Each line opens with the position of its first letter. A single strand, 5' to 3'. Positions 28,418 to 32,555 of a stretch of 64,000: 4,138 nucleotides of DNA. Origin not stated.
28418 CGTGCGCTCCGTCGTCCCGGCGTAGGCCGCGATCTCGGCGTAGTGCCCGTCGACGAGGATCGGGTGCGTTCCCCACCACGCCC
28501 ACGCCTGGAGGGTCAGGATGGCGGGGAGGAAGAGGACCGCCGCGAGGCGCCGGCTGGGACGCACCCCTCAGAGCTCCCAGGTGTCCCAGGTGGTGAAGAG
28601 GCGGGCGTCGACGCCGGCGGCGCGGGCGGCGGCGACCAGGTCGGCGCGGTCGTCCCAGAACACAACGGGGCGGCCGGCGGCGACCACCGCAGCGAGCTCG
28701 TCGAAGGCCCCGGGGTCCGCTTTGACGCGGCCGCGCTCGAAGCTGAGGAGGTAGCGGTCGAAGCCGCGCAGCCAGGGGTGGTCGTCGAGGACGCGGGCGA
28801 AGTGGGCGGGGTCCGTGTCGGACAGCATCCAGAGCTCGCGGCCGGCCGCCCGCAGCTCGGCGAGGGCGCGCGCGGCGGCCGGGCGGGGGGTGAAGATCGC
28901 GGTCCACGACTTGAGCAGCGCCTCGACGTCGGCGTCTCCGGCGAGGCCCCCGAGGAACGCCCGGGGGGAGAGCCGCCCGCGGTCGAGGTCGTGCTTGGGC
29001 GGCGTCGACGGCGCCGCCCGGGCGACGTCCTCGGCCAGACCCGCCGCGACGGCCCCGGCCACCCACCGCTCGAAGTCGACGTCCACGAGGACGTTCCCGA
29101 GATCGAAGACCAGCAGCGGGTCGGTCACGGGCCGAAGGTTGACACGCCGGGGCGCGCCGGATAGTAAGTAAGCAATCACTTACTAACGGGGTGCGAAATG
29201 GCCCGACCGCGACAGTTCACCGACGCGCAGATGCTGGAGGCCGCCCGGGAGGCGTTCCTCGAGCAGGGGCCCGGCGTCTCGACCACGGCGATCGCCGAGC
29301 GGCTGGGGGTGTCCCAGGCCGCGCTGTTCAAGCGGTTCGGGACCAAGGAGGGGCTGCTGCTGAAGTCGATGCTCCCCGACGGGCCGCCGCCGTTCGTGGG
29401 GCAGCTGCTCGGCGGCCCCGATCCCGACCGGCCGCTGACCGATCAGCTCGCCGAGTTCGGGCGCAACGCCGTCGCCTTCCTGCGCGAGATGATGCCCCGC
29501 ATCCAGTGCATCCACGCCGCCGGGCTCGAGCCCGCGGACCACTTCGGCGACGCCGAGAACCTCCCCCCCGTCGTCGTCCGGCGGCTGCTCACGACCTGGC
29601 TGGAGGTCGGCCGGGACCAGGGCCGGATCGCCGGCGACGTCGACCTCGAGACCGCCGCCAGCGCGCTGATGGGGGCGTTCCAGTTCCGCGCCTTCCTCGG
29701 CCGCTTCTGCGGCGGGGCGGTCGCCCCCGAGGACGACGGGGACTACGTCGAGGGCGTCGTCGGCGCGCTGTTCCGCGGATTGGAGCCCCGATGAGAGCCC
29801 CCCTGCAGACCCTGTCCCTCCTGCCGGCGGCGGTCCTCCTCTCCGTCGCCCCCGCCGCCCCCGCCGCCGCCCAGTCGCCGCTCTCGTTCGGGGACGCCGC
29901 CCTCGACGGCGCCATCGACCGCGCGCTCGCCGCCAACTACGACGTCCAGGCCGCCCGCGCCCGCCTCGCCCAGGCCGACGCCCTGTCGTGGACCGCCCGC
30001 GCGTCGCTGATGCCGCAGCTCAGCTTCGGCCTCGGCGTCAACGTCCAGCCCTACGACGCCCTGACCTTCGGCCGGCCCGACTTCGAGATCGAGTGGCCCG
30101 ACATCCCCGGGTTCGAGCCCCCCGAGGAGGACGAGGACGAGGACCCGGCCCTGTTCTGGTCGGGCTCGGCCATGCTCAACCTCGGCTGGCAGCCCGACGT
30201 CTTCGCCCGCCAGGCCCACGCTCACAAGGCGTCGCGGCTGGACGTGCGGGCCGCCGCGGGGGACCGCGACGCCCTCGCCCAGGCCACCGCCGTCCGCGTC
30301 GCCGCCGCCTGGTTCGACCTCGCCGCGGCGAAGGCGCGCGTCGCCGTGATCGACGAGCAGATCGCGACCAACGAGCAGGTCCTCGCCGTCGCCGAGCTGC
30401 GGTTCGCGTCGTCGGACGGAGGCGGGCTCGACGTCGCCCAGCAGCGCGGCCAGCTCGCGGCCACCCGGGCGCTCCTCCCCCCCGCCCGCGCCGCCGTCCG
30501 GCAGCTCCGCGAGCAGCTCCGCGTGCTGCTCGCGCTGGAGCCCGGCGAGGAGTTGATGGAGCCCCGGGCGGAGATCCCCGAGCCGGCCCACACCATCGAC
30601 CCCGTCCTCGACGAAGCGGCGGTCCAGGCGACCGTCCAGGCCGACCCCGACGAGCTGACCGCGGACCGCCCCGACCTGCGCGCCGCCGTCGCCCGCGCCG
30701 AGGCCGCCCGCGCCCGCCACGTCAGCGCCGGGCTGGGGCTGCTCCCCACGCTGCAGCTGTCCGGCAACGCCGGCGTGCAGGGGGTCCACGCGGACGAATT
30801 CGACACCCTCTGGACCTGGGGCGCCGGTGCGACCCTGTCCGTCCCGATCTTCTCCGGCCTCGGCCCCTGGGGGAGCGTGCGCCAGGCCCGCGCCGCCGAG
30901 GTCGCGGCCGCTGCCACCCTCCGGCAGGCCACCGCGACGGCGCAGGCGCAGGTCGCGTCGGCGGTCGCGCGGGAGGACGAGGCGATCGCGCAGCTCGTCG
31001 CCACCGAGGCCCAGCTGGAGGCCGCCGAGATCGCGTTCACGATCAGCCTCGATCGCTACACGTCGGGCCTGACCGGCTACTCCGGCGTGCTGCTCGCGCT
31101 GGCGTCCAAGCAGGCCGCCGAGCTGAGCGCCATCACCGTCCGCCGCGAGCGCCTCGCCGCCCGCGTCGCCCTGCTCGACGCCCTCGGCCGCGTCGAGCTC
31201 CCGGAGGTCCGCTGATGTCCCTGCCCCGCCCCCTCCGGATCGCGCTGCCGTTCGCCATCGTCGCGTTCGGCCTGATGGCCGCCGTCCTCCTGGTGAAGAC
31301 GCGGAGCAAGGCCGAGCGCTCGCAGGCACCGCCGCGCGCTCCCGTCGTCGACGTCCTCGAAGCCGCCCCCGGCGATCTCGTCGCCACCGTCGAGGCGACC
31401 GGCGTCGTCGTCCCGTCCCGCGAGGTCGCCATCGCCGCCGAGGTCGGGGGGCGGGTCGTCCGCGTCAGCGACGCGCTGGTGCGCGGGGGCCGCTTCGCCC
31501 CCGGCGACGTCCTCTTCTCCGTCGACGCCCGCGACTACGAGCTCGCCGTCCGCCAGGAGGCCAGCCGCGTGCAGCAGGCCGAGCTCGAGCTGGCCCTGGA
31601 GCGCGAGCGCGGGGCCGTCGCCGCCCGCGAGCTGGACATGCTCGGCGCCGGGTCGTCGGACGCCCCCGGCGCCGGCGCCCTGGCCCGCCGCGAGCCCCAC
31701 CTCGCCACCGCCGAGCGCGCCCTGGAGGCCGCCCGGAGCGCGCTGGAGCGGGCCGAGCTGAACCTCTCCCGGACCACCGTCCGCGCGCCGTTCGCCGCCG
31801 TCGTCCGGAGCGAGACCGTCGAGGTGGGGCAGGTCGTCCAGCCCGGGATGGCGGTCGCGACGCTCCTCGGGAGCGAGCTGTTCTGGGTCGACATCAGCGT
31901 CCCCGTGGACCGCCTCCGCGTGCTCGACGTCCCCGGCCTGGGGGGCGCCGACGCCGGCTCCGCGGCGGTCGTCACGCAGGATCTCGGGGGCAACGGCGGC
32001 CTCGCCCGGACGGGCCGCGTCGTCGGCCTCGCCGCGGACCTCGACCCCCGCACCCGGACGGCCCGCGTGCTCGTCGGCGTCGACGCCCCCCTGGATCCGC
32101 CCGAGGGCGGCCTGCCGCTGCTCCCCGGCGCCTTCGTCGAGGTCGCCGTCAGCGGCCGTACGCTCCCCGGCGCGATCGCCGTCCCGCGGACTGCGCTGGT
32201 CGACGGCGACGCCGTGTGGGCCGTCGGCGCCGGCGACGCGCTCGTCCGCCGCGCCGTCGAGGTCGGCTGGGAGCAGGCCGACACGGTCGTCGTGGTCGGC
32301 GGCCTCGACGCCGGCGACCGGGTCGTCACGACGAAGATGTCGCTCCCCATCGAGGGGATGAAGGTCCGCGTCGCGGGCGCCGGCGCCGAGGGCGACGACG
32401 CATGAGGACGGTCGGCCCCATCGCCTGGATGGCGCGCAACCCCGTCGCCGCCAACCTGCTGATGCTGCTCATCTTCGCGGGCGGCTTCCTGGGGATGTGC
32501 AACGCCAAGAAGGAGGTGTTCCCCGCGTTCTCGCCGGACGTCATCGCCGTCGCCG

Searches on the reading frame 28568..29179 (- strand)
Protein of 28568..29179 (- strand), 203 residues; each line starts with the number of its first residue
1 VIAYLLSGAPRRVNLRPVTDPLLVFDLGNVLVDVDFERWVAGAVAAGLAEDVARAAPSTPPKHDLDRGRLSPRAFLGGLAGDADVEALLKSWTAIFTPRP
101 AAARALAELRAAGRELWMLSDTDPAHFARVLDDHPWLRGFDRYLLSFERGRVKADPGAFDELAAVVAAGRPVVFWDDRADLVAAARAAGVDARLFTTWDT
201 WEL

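Call 21: search_protein_families(library=pfam, proteins=[window:28568-29179:-], max_evalue=0.001)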
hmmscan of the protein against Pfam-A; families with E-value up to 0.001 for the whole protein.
window:28568-29179:- (203 aa): 1 family
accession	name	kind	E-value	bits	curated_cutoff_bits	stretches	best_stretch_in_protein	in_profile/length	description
PF00702.32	Hydrolase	-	2.3e-09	38.4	26.4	1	22-189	3-191/191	haloacid dehalogenase-like hydrolase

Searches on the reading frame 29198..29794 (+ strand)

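Call 114: search_protein_families(library=pfam, proteins=[window:29198-29794:+], max_evalue=0.001)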
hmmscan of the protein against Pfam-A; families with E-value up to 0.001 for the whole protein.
window:29198-29794:+ (198 aa): 2 families
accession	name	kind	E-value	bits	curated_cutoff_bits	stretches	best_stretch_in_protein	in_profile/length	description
PF00440.29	TetR_N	-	4e-12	46.1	24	1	13-55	2-45/47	Bacterial regulatory proteins, tetR family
PF01527.26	HTH_Tnp_1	-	2.9e-05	24.6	24.1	1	1-45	1-42/75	Transposase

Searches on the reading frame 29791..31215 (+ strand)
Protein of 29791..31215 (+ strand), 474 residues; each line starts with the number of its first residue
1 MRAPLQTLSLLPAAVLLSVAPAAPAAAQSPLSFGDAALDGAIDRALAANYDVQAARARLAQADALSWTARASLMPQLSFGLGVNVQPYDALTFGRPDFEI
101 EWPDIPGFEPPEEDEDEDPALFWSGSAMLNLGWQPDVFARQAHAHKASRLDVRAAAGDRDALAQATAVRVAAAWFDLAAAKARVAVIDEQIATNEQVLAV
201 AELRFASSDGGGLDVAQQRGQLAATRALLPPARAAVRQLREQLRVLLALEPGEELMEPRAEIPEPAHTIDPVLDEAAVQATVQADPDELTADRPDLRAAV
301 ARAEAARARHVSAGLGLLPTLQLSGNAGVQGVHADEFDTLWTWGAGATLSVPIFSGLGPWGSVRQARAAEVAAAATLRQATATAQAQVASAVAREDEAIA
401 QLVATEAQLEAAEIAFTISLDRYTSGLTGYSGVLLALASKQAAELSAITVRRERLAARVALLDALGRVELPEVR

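Call 114: search_protein_families(library=pfam, proteins=[window:29791-31215:+], max_evalue=0.001)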
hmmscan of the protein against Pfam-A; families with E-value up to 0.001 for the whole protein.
window:29791-31215:+ (474 aa): 1 family
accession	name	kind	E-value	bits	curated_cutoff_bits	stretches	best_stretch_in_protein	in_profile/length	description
PF02321.23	OEP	-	5.5e-44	150.6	22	2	291-466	10-187/187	Outer membrane efflux protein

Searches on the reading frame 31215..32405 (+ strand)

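Call 114: search_protein_families(library=pfam, proteins=[window:31215-32405:+], max_evalue=0.001)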
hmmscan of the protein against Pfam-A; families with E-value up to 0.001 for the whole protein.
window:31215-32405:+ (396 aa): 2 families
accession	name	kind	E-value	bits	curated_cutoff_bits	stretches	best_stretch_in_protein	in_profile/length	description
PF13437.12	HlyD_3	-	1.6e-14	55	22.2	1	188-305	1-106/106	HlyD family secretion protein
PF16576.10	HlyD_D23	-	6e-09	35.9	30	1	69-289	18-201/214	Barrel-sandwich domain of CusB or HlyD membrane-fusion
